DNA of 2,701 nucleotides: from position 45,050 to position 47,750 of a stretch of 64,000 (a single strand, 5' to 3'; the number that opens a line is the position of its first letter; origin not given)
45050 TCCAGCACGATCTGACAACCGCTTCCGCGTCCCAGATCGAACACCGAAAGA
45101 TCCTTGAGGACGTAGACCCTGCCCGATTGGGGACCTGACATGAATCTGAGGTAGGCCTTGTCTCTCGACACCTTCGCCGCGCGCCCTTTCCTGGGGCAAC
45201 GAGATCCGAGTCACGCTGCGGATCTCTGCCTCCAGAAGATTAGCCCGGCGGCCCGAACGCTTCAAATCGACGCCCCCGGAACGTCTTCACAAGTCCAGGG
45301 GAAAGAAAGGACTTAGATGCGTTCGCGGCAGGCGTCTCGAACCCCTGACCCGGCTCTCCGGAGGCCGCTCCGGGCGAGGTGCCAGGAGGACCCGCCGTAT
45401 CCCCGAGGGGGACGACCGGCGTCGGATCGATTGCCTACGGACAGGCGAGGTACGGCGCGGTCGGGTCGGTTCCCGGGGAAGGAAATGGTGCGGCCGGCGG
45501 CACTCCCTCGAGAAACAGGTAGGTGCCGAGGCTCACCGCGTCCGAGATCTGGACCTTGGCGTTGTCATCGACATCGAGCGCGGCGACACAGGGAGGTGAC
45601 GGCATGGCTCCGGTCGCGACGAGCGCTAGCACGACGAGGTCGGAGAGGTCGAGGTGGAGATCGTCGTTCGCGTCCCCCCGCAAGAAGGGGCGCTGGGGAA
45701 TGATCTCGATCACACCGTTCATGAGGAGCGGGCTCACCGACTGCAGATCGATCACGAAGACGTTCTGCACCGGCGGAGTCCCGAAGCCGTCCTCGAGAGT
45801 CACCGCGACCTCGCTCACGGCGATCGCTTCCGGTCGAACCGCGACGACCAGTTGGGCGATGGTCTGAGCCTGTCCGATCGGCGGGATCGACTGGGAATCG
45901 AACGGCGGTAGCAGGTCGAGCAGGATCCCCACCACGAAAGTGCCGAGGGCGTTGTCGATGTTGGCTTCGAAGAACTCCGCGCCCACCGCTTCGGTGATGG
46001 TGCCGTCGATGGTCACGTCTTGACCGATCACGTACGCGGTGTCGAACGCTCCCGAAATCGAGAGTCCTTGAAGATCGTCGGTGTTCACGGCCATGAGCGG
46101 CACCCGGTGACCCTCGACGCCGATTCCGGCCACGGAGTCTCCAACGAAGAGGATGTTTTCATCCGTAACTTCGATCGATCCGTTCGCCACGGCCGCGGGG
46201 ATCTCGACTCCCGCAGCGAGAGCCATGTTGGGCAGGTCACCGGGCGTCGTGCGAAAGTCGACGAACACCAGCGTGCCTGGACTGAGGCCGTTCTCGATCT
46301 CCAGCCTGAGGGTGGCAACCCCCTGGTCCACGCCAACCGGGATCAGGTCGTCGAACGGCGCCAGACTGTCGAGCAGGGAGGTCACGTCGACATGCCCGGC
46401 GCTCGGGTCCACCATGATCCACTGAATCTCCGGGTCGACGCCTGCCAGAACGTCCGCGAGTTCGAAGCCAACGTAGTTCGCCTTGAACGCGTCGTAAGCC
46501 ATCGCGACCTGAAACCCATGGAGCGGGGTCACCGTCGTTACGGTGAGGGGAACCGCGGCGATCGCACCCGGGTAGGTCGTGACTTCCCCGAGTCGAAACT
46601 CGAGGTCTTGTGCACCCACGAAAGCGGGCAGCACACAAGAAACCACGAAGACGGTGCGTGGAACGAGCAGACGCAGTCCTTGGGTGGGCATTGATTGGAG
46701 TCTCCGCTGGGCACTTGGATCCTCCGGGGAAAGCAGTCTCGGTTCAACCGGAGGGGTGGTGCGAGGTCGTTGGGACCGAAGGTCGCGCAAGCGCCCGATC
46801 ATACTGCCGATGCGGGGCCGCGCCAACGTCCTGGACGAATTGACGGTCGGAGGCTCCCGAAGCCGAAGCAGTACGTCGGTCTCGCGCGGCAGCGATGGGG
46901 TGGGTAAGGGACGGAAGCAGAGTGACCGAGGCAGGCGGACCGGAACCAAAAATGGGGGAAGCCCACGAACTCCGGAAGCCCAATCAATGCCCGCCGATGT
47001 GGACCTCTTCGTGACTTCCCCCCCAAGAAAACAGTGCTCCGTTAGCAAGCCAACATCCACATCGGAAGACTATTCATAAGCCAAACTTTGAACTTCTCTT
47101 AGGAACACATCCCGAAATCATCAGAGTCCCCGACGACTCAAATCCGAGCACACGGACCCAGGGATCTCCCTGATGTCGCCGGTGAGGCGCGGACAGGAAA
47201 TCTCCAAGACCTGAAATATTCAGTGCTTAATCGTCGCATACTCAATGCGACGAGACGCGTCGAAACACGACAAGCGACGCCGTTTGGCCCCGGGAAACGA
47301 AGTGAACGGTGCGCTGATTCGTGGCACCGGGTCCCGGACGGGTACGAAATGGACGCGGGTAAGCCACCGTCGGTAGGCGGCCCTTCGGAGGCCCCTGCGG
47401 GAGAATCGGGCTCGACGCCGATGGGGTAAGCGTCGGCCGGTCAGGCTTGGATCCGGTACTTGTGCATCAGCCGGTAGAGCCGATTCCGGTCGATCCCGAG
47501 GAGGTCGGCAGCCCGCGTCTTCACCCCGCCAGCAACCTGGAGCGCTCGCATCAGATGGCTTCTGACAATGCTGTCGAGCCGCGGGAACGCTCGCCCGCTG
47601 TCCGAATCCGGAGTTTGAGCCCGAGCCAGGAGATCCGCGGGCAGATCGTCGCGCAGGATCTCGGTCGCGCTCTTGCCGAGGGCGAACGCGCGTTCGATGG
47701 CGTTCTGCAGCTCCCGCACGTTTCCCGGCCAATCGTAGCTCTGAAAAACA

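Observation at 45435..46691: Adaptor scaffoldin: two cohesin-like domains plus its own dockerin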

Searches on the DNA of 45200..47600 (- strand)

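Call 41: search_rna_families(source=window, start=45200, end=47600, threshold=evalue, max_evalue=1)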
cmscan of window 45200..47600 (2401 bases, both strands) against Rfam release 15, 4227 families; matches with E-value up to 1: 1.
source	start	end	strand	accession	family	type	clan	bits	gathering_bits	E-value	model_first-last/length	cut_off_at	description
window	47230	47283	+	RF01763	Guanidine-III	Cis-reg; riboswitch;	-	19.6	36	0.35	1-67/67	no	Guanidine-III riboswitch aptamer (yKKC-III)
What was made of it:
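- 46939..47030 (-): Candidate ~90-nt structured small RNA in the gap: a long interrupted hairpin with an invariant GGCGGGC apex, followed by a U-run. No Rfam match (call 41).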

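Call 82: search_rna_families(source=L013, start=4900, end=6050, threshold=evalue, max_evalue=1, show_alignments=2)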
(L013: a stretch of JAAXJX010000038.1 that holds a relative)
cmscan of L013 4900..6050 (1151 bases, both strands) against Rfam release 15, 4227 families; matches with E-value up to 1: 1.
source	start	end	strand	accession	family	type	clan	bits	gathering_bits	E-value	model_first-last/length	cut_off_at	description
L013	5546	5651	-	RF00166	PrrB_RsmZ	Gene; sRNA;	CL00106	15.3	44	0.71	1-133/133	no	PrrB/RsmZ RNA family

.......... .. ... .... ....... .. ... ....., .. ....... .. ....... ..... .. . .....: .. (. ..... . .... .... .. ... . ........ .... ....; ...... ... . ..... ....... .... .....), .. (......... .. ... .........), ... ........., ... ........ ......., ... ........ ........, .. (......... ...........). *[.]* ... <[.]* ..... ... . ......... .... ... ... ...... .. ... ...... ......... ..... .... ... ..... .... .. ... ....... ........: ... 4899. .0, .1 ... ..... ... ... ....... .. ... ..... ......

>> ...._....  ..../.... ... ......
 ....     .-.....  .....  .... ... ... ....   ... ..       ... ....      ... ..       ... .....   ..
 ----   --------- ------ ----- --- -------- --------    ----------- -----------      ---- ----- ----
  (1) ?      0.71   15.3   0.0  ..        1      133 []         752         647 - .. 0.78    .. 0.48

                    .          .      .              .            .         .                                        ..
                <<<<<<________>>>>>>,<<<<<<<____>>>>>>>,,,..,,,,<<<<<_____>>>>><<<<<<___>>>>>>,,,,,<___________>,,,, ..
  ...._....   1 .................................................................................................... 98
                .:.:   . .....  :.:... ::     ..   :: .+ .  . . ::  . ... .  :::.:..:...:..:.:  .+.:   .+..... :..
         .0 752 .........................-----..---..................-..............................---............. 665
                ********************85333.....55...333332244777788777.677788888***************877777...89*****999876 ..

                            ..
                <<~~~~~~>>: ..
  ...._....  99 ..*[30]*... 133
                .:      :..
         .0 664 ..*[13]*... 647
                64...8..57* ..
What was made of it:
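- Tried and rejected: Rfam on the gap in the window and in L013: only chance-level hits (calls 41, 82).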

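Call 91: build_rna_model(alignment_id=A8)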
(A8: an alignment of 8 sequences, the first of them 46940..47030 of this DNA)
Model R1 built from alignment A8 (8 sequences, 100 columns); structure: RNAalifold consensus.
model positions 89; base pairs 15; branch points 0; effective number of sequences 4; information 0.64 bits per position. Calibrated on 0.2 Mb of random sequence (short: E-values are rough).
structure used (alignment columns):
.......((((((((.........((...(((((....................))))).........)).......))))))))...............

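Call 92: search_with_rna_model(model_id=R1, sources=[window, L003, L005, L006, L008, L009, L010, L011, L012, L013, L014, L015, L016, L017, L018, L020, L021, L022, L023, L024, L025, L026, L027, L028, L029, L030, L031, L032, L033, L034, L035, L036, L037, L038, L039, L040, L041, L042, L043, L044, L045, L046, L047, L048, L049, L050, L051, L052, L053, L054, L055, L056, L057, L058, L059, L060, L061, L062, L063, L064, L065, L066, L067, L068, L069, L070, L071, L072, L073, L074, L075, L076, L077, L078, L079, L080, L081, L082, L083, L084, L085, L086, L087, L088, L089, L090], max_evalue=1, make_alignment=true)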
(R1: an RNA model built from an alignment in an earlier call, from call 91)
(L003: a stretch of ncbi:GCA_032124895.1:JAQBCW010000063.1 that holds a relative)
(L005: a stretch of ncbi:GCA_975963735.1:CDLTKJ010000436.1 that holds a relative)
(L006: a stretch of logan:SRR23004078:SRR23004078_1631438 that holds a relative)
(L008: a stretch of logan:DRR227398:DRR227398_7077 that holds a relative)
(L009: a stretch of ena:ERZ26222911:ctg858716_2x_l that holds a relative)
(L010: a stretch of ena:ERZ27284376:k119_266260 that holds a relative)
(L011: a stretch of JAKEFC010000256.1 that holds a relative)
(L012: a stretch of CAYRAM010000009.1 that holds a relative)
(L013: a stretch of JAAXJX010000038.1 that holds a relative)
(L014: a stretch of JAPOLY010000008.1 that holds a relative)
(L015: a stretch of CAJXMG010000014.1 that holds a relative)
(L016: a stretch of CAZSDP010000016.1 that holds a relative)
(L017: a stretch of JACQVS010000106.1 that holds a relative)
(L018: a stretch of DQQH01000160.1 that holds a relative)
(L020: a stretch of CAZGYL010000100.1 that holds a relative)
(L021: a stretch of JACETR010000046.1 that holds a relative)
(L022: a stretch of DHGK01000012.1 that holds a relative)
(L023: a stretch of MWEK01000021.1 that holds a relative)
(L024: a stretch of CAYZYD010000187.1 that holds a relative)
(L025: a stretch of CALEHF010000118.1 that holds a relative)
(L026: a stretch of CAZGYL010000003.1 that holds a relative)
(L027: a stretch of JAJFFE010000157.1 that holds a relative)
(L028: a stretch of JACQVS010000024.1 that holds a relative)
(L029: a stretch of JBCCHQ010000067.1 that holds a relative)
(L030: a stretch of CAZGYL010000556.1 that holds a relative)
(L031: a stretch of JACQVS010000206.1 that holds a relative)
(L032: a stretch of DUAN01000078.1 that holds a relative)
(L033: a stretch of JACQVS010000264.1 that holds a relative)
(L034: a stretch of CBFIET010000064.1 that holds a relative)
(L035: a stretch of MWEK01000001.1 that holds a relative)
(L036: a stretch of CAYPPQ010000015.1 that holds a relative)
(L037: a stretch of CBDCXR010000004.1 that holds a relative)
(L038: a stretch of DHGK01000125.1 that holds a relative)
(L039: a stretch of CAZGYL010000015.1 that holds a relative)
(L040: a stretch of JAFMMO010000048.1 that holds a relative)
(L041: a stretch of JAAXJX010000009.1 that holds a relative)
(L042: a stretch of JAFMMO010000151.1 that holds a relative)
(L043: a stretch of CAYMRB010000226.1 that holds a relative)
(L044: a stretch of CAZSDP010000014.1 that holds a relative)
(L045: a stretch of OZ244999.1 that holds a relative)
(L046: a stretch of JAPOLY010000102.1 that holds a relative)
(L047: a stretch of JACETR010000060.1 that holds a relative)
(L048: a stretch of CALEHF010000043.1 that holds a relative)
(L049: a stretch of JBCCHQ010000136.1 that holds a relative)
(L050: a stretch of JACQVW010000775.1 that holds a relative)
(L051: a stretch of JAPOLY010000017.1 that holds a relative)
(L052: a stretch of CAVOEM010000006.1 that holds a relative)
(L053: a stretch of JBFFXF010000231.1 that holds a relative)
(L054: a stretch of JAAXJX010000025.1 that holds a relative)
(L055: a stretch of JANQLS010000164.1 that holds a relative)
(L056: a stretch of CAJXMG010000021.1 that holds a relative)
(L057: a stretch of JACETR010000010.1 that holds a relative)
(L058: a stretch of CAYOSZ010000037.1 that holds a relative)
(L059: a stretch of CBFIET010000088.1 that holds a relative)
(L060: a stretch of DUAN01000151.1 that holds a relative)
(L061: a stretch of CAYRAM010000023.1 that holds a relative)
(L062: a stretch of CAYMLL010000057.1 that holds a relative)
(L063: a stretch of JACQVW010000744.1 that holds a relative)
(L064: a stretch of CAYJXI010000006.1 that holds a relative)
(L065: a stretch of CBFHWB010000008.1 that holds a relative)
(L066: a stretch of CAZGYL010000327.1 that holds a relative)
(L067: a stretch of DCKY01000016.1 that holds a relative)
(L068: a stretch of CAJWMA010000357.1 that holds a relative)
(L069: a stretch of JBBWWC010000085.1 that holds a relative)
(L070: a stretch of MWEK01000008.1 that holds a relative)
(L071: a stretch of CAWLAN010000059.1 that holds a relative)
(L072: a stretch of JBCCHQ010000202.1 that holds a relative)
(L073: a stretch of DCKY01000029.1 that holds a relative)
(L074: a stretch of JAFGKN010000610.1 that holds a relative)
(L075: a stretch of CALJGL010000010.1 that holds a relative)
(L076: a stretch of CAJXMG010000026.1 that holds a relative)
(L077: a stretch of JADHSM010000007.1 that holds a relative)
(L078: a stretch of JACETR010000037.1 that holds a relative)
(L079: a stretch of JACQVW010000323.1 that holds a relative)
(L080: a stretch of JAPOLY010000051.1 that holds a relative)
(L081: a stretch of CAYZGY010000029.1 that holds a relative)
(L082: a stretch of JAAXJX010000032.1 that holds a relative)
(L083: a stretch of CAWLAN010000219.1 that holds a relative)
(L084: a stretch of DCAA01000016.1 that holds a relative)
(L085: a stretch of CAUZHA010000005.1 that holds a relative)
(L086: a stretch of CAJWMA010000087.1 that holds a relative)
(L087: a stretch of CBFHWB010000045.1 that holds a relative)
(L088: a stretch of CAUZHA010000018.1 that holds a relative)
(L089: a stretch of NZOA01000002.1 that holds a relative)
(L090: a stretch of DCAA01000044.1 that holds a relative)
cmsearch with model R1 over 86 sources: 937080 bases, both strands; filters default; matches with E-value up to 1: 18.
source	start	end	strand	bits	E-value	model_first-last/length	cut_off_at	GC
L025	5215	5303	+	90.4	2.8e-23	1-89/89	no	0.56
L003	9451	9539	+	89.7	4.3e-23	1-89/89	no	0.6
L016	5393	5482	+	84.1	1.9e-21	1-89/89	no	0.58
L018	2642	2725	+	69.7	3.4e-17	1-89/89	no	0.58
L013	5201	5285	+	66.3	3.4e-16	1-89/89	no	0.62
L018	2837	2920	+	63.1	3e-15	1-89/89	no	0.68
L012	5154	5238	+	61.4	9.5e-15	1-89/89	no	0.62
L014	5228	5312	+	60.5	1.8e-14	1-89/89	no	0.64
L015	5199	5283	+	60.4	1.9e-14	1-89/89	no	0.64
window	46939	47030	-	58.5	6.7e-14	1-89/89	no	0.58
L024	5053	5135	+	27.1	0.00013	1-89/89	no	0.57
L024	5180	5266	+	26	0.00026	1-89/89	no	0.53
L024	4891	4965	+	16.5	0.16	1-89/89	no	0.51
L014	5456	5542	+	15.1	0.42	1-89/89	no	0.52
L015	5429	5513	+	15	0.47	1-89/89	no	0.55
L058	2788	2840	+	14.5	0.66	1-89/89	no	0.45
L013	5429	5513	+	14.1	0.83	1-89/89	no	0.56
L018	2828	2912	-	13.9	0.95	1-89/89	no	0.66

Alignment A9: 18 matches aligned to the model, 146 columns, each read 5' to 3' on its own strand. Consensus structure (alignment columns), stored with it:
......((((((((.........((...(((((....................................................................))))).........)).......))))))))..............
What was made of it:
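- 46939..47030 (-): Among 86 sources (937 kb) it is found only in this same gap position (call 92).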

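Call 95: search_with_rna_model(model_id=R1, sources=[L091, L092, L093, L094, L095, L096, L097, L098, L099, L100, L101, L102, L103, L104, L105, L106, L107, L108, L109, L110, L111, L112, L113, L114, L115, L116, L117, L118, L119, L120, L121, L122, L123, L124, L125, L126, L127, L128, L129, L130, L131, L132, L133, L134, L135, L136, L137, L138, L139, L140, L141, L142, L143, L144, L145, L146, L147, L148, L149, L150, L151, L152, L153, L154, L155, L156, L157, L158, L159, L160, L161, L162, L163, L164, L165, L166, L167, L168, L169, L170], max_evalue=0.001, make_alignment=true)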
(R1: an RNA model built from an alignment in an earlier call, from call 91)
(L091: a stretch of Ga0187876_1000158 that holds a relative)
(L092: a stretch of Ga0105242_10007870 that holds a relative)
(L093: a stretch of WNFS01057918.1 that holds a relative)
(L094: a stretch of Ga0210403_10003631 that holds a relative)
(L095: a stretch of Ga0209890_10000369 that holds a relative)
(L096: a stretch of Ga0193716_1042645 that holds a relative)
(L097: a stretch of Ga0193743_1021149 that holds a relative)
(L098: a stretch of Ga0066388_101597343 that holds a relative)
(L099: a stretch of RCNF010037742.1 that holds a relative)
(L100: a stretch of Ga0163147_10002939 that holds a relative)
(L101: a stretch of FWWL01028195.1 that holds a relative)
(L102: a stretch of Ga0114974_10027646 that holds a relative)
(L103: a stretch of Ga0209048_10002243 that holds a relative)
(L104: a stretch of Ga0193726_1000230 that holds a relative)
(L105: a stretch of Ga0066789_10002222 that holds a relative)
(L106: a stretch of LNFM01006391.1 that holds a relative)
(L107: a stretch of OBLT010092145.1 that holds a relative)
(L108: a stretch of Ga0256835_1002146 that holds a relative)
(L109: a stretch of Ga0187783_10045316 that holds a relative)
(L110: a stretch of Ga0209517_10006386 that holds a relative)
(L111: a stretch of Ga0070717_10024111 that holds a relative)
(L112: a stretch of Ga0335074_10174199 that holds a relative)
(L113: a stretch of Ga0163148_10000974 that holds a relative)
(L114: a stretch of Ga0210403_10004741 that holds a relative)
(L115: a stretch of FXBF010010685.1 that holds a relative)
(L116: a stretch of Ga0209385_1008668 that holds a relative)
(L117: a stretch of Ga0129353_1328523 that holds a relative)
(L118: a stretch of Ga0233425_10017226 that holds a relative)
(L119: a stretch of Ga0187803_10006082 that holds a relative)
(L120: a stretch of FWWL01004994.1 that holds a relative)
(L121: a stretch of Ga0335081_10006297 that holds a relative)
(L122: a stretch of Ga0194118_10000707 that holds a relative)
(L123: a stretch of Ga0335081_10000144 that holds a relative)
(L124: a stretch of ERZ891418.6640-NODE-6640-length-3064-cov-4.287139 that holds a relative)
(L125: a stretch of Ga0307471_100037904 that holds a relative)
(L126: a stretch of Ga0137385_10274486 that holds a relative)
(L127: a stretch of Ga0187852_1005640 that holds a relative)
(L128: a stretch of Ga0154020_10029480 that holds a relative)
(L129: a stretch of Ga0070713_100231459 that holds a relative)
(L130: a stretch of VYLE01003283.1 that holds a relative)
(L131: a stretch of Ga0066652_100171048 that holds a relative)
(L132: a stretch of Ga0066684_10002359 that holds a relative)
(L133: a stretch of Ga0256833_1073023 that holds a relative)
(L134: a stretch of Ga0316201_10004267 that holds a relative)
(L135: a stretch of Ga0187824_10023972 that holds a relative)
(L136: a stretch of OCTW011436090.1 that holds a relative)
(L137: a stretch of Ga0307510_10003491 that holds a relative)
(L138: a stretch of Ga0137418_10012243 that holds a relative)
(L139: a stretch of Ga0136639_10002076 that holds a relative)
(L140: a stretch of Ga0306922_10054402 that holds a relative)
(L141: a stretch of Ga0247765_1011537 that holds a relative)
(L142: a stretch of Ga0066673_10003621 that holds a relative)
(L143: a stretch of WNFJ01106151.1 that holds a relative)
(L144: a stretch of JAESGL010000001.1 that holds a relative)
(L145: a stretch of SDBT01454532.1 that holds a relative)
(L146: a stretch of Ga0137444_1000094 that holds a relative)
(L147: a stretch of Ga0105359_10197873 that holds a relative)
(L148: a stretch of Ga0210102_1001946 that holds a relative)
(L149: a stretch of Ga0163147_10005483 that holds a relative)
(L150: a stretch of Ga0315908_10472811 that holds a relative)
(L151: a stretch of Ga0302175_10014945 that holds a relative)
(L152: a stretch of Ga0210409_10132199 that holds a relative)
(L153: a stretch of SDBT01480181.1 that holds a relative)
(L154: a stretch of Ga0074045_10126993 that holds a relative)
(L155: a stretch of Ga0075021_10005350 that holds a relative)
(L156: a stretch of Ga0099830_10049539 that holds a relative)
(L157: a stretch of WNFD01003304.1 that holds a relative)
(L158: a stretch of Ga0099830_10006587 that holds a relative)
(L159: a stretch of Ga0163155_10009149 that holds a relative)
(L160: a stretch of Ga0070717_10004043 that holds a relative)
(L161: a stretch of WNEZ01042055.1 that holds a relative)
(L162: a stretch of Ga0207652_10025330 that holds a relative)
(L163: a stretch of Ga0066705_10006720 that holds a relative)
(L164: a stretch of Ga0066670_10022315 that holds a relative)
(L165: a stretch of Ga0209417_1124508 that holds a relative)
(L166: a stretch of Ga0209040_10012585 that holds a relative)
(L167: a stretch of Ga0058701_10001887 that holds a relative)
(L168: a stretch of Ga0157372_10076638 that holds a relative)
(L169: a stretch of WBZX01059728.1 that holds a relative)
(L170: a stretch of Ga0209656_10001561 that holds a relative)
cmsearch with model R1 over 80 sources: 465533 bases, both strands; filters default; matches with E-value up to 0.001: 2.
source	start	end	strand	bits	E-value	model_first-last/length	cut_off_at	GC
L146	2402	2490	+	91.6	6e-24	1-89/89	no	0.61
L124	2607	2695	-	90.4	1.4e-23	1-89/89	no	0.56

Alignment A10: 2 matches aligned to the model, 89 columns, each read 5' to 3' on its own strand. Consensus structure (alignment columns), stored with it:
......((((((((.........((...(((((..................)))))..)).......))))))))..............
